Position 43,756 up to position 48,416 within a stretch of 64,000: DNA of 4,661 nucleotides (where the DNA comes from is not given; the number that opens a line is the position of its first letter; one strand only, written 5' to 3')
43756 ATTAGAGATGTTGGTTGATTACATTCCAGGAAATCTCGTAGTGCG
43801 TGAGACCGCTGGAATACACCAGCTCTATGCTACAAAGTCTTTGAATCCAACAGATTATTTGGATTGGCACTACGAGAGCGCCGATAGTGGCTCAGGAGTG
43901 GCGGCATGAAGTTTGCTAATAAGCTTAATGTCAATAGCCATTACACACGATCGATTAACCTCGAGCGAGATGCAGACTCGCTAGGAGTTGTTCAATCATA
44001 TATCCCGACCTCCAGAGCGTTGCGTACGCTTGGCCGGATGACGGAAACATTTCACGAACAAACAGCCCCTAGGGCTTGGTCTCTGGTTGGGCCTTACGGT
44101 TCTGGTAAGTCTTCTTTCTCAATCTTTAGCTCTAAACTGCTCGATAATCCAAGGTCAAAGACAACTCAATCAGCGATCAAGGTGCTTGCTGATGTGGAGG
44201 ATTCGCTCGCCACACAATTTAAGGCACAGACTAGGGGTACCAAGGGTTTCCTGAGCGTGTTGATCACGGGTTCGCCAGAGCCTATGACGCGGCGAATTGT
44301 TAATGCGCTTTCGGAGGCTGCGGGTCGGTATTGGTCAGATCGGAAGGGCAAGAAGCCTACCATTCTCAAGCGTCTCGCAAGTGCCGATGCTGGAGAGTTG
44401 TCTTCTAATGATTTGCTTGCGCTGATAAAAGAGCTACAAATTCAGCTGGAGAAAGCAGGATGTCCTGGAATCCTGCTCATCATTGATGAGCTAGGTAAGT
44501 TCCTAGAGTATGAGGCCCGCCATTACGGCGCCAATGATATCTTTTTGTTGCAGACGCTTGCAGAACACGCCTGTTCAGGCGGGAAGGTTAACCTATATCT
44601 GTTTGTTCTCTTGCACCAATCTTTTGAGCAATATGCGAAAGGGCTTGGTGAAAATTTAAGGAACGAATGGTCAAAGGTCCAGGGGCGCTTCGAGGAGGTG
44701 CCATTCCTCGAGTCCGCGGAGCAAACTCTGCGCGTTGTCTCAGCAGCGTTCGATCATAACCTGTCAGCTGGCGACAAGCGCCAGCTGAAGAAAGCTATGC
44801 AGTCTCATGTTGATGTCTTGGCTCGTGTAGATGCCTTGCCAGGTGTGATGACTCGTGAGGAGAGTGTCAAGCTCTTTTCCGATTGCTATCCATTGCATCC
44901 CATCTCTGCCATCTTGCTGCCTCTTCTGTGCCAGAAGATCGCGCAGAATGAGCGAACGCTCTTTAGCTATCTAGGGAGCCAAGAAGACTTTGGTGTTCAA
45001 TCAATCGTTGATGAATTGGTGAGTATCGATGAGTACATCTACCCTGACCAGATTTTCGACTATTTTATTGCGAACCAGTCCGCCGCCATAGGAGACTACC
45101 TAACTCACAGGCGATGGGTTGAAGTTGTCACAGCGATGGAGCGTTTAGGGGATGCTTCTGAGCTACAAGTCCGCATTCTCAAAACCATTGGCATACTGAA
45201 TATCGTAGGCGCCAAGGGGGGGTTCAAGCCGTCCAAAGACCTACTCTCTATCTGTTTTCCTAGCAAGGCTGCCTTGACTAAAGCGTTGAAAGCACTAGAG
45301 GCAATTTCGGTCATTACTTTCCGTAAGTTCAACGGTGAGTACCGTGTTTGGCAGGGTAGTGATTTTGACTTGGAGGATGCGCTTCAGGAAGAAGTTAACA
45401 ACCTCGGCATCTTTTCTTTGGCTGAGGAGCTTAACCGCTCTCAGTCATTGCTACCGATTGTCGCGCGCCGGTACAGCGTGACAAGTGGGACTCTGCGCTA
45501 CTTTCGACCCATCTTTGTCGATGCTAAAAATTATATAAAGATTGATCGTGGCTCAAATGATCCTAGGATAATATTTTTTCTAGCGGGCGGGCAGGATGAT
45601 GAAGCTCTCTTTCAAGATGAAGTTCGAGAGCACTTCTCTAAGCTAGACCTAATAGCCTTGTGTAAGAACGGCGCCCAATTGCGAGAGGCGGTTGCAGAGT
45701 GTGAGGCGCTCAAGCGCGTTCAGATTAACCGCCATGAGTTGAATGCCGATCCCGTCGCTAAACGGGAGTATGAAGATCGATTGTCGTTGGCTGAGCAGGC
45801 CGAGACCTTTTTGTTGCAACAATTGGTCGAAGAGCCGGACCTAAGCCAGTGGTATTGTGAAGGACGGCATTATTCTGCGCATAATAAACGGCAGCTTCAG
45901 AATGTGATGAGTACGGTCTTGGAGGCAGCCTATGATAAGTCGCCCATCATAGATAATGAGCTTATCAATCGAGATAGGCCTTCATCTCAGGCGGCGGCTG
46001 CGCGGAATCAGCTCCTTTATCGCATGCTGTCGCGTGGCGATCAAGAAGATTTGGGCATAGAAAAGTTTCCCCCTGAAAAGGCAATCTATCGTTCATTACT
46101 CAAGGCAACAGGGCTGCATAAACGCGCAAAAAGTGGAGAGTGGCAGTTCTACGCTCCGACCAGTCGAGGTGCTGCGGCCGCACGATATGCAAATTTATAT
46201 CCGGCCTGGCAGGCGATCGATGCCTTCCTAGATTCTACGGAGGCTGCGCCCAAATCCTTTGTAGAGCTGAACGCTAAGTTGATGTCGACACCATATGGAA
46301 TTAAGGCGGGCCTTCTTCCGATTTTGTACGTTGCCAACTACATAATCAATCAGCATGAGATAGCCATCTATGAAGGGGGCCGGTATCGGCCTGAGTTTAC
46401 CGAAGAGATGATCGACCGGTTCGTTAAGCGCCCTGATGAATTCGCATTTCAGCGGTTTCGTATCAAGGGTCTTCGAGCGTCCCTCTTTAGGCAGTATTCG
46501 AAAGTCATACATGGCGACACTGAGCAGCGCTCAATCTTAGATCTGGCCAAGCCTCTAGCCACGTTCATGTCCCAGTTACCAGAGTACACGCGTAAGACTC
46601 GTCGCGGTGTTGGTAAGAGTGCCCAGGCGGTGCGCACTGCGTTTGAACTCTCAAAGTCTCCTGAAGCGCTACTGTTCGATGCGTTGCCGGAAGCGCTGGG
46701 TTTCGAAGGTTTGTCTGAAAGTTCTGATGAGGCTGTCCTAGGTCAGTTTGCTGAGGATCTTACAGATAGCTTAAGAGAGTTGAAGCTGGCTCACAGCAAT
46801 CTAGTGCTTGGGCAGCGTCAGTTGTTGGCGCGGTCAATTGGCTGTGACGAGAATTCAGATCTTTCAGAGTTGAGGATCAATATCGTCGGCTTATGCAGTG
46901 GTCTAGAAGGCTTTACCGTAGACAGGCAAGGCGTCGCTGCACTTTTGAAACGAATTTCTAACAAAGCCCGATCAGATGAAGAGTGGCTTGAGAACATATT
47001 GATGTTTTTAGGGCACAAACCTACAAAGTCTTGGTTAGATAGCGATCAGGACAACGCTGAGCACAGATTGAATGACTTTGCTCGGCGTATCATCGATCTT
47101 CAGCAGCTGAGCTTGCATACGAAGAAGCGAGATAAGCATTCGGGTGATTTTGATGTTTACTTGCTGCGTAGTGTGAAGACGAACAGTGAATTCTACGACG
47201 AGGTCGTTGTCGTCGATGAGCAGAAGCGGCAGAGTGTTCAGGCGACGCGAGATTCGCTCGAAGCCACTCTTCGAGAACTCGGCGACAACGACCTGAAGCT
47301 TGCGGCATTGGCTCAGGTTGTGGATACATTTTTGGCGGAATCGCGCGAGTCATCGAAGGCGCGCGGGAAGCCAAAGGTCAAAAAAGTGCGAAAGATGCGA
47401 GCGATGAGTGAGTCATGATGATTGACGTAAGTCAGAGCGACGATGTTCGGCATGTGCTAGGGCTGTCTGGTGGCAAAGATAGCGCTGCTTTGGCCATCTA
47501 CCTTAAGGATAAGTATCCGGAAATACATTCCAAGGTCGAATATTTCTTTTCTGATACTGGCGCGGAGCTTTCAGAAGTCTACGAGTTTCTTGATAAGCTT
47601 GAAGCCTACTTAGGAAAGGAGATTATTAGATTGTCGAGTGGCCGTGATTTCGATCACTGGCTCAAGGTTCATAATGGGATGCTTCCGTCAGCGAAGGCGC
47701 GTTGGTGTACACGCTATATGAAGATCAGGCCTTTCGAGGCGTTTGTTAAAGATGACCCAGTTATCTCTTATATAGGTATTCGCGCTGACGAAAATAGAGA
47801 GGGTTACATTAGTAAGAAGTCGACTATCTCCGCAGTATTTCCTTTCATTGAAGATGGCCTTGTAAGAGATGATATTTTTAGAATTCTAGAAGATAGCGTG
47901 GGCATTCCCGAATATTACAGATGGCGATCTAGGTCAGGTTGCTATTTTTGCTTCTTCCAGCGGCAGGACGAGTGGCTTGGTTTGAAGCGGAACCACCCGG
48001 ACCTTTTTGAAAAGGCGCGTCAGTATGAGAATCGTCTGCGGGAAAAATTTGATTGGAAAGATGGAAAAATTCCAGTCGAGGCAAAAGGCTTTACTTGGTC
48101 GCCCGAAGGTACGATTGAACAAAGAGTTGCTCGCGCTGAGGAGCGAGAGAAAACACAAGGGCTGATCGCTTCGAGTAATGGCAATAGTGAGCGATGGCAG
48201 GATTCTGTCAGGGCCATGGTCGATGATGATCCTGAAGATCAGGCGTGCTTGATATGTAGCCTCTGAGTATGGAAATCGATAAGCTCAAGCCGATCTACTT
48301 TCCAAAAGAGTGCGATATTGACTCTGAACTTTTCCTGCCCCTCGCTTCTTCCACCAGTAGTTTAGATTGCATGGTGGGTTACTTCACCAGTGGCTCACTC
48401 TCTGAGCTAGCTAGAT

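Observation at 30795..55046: Composite ~24-kb island at tRNA-Phe with two recombinases and modular cargo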

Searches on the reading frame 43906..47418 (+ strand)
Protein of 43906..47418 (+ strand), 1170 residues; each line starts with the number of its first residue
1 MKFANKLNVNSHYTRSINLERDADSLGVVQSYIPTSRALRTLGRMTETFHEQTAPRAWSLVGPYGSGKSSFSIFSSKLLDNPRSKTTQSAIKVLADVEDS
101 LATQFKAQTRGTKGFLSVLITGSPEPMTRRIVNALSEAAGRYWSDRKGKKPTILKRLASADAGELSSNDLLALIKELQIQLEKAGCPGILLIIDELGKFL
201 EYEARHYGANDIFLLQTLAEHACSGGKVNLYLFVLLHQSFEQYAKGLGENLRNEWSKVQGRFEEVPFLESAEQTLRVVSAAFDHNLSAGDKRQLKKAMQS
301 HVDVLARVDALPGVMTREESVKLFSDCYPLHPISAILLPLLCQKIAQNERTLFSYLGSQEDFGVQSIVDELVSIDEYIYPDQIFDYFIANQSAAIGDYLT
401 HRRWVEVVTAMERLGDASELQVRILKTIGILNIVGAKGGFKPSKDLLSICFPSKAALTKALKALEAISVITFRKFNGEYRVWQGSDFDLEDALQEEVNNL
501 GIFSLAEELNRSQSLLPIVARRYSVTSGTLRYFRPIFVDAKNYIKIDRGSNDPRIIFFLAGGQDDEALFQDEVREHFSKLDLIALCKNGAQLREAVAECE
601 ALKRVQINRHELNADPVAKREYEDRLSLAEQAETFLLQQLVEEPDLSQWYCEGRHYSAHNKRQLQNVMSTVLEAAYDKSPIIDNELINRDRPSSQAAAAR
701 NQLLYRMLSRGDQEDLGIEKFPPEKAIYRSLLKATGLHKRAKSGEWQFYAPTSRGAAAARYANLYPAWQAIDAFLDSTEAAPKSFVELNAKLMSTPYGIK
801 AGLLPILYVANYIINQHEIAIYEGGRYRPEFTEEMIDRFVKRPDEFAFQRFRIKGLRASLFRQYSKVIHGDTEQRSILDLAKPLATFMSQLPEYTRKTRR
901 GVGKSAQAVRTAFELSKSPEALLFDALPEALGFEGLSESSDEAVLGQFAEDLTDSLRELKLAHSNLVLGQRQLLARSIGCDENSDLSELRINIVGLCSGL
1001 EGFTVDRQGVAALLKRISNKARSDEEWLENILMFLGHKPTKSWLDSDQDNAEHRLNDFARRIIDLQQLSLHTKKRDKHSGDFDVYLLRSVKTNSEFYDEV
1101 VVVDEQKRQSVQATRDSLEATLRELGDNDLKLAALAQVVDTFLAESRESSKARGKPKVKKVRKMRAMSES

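Call 8: search_protein_families(library=pfam, proteins=[window:43906-47418:+])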
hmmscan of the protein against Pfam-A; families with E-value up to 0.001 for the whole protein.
window:43906-47418:+ (1170 aa): 0 families

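Call 9: search_protein_families(library=padloc, proteins=[window:43906-47418:+])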
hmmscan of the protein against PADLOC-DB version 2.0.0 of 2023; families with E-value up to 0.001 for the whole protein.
window:43906-47418:+ (1170 aa): 15 families
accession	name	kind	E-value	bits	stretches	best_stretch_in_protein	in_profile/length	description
PDLC02775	SspC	-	0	1413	1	1-1068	1-1062/1064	SspC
PDLC02779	SspC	-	0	1350.9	1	9-1067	1-1053/1054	SspC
PDLC02781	SspC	-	2.5e-267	887.8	1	15-1114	2-1099/1104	SspC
PDLC02778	SspC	-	2.9e-211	702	1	13-1063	1-1045/1053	SspC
PDLC02780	SspC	-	1.2e-205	683.6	1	5-1079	3-1036/1045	SspC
PDLC02774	SspC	-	5.3e-165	548.9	1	14-1079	2-1039/1065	SspC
PDLC02776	SspC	-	2.2e-151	503.7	1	165-1118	99-1037/1039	SspC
PDLC02478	BrxC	-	3e-144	480.1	1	11-1052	8-1048/1108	BrxC-PglY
PDLC02777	SspC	-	2e-143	477.8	1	15-1077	2-1055/1097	SspC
PDLC02770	SspC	-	3.8e-127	423.9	1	9-1062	2-1034/1047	SspC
PDLC02773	SspC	-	5.2e-118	393.5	1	41-1055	25-1004/1011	SspC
PDLC02772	SspC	-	2.4e-92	308.6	1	38-1119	35-1120/1123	SspC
PDLC02771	SspC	-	7.9e-76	253.9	2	15-372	1-382/828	SspC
PDLC02475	BrxC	-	4.1e-08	29.4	1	166-428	227-471/937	BrxC-PglY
PDLC02477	BrxC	-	6.9e-06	21.9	1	189-370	241-408/1419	BrxC-PglY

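Call 10: search_protein_families(library=ncbifam, proteins=[window:43906-47418:+])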
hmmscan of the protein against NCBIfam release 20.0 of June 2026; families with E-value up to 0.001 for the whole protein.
window:43906-47418:+ (1170 aa): 0 families

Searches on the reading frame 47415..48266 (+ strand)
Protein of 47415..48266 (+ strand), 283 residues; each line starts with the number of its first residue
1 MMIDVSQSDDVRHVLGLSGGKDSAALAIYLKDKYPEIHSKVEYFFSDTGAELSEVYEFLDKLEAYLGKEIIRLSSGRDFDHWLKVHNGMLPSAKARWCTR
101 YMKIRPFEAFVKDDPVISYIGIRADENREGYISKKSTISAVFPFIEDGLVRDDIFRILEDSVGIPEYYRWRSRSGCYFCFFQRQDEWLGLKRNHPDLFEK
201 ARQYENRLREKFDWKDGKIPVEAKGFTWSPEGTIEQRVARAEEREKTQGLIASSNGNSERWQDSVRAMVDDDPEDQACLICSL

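Call 8: search_protein_families(library=pfam, proteins=[window:47415-48266:+])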
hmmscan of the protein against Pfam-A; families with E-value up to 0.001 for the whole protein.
window:47415-48266:+ (283 aa): 1 family
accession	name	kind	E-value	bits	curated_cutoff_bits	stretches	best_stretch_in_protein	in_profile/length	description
PF01507.26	PAPS_reduct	-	3.3e-10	40.7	22.5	1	13-128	2-114/175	Phosphoadenosine phosphosulfate reductase domain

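Call 9: search_protein_families(library=padloc, proteins=[window:47415-48266:+])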
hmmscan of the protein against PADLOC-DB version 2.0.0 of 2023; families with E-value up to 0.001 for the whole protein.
window:47415-48266:+ (283 aa): 5 families
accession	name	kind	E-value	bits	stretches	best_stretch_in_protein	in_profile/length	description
PDLC02782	SspD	-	3.9e-103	343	1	12-282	1-276/277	SspD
PDLC02510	BrxP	-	3.9e-10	36.6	1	14-214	136-345/779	BrxP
PDLC02662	DndC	-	7.4e-08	29.8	1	91-127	123-164/481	DndC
PDLC02661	DndC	-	5e-07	27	1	91-127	119-160/468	DndC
PDLC03333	MTase_II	-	8e-05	19.4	1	9-123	41-176/544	Type II methyltransferase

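Call 10: search_protein_families(library=ncbifam, proteins=[window:47415-48266:+])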
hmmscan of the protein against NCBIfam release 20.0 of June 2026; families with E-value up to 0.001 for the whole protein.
window:47415-48266:+ (283 aa): 8 families
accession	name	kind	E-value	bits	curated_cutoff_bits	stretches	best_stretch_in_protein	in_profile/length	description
NF010367.0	PRK13795.1-2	equivalog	4e-14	52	456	1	10-211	242-447/584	hypothetical protein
NF006351.0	PRK08576.1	equivalog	4.3e-12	45.4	290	1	9-193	233-415/436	hypothetical protein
NF006327.0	PRK08557.1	equivalog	8.1e-12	44.6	366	1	16-207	187-382/415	hypothetical protein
NF010368.0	PRK13795.1-3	equivalog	5.2e-10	38.2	588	1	4-209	241-450/635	hypothetical protein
NF010369.0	PRK13795.1-4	equivalog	2e-09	36.2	1086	1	10-219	251-468/633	hypothetical protein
NF010366.0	PRK13795.1-1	equivalog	1.1e-08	33.7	745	1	15-204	271-468/667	hypothetical protein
NF005316.0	PRK06850.1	equivalog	4.4e-06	25.8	536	0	91-114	126-149/505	hypothetical protein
TIGR03183.1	DNA_S_dndC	equivalog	9.2e-06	24.8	290.4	0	91-114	110-133/447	DNA phosphorothioation system sulfurtransferase DndC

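Call 100: search_dna_similar(query=window:47415-48266:+, collection=plasmids, mode=protein, max_rows=60, max_evalue=1e-20)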
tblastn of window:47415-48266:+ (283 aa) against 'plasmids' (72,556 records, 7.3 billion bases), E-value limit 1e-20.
Records with a match: 73; places in all: 73; records where one place covers at least 80% of the query: 36.
Best place of each record, by identity: <60% 73.
By first word of the organism name: Rhizobium 6; Agrobacterium 4; Sphingomonas 4; Acinetobacter 4; Hymenobacter 3; Sinorhizobium 3; Sphingobium 3; Burkholderia 3; Rhizorhabdus 2; Trichormus 2; and 32 more.
By predicted mobility (MOB-suite, as given by PLSDB): non-mobilizable 36; conjugative 28; mobilizable 9.
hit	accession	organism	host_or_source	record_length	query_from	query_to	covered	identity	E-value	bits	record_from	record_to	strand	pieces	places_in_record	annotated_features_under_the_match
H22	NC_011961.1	Thermomicrobium roseum DSM 5159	-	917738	11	283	96%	52.5%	1e-83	280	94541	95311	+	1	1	phosphoadenosine phosphosulfate reductase family protein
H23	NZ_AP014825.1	Geminocystis sp. NIES-3709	-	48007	11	283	96%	50.4%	1e-80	272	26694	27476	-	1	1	phosphoadenosine phosphosulfate reductase family protein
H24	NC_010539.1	Crocosphaera subtropica ATCC 51142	-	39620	4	281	98%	49.1%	1e-79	269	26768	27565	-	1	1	phosphoadenosine phosphosulfate reductase family protein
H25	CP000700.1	Rhizorhabdus wittichii RW1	-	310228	8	283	98%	48.8%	2e-73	251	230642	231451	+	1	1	phosphoadenosine phosphosulfate reductase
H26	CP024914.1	Cyanobacterium sp. HL-69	cell culture,enrichment cultures from ...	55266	11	282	96%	49.3%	2e-80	271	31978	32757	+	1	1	Phosphoadenylyl-sulfate reductase [thioredoxin]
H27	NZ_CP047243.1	Trichormus variabilis 0441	cell culture,thermal spring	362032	11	281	96%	49.1%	5e-79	267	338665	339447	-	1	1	phosphoadenosine phosphosulfate reductase family protein | hypothetical protein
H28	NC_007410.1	Trichormus variabilis ATCC 29413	-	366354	11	281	96%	49.1%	5e-79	267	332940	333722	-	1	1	phosphoadenosine phosphosulfate reductase family protein | hypothetical protein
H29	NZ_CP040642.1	Agrobacterium sp. T29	Single strain culture,soil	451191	2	283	100%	47.1%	3e-71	244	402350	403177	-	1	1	phosphoadenosine phosphosulfate reductase family protein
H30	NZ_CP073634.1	Methylorubrum extorquens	cell culture,Oil-contaminated soil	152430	11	283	96%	48.6%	5e-74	253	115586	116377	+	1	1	phosphoadenosine phosphosulfate reductase family protein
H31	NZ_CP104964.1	Devosia neptuniae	Vicia costata,cell culture,root nodule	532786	2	283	100%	46.8%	6e-72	246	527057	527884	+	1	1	phosphoadenosine phosphosulfate reductase family protein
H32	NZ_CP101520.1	Ensifer adhaerens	cell cuture,rhizosphere soil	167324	9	283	97%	47.6%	4e-72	247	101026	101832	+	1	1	phosphoadenosine phosphosulfate reductase family protein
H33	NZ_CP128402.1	Candidatus Chlorohelix allophototropha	Single colony of Candidatus Chlorohelix ...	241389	11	283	96%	47.5%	8e-73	249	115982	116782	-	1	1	phosphoadenosine phosphosulfate reductase family protein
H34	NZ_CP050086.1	Rhizobium leguminosarum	Trifolium pratense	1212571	12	283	96%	47.7%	2e-71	245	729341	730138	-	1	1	record has no annotation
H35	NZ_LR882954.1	Planktothrix agardhii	-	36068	11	283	96%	47.5%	3e-75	256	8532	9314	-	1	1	phosphoadenosine phosphosulfate reductase family protein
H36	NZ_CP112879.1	Pseudanabaena galeata CCNP1313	-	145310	11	283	96%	47.3%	3e-74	253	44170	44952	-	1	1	phosphoadenosine phosphosulfate reductase family protein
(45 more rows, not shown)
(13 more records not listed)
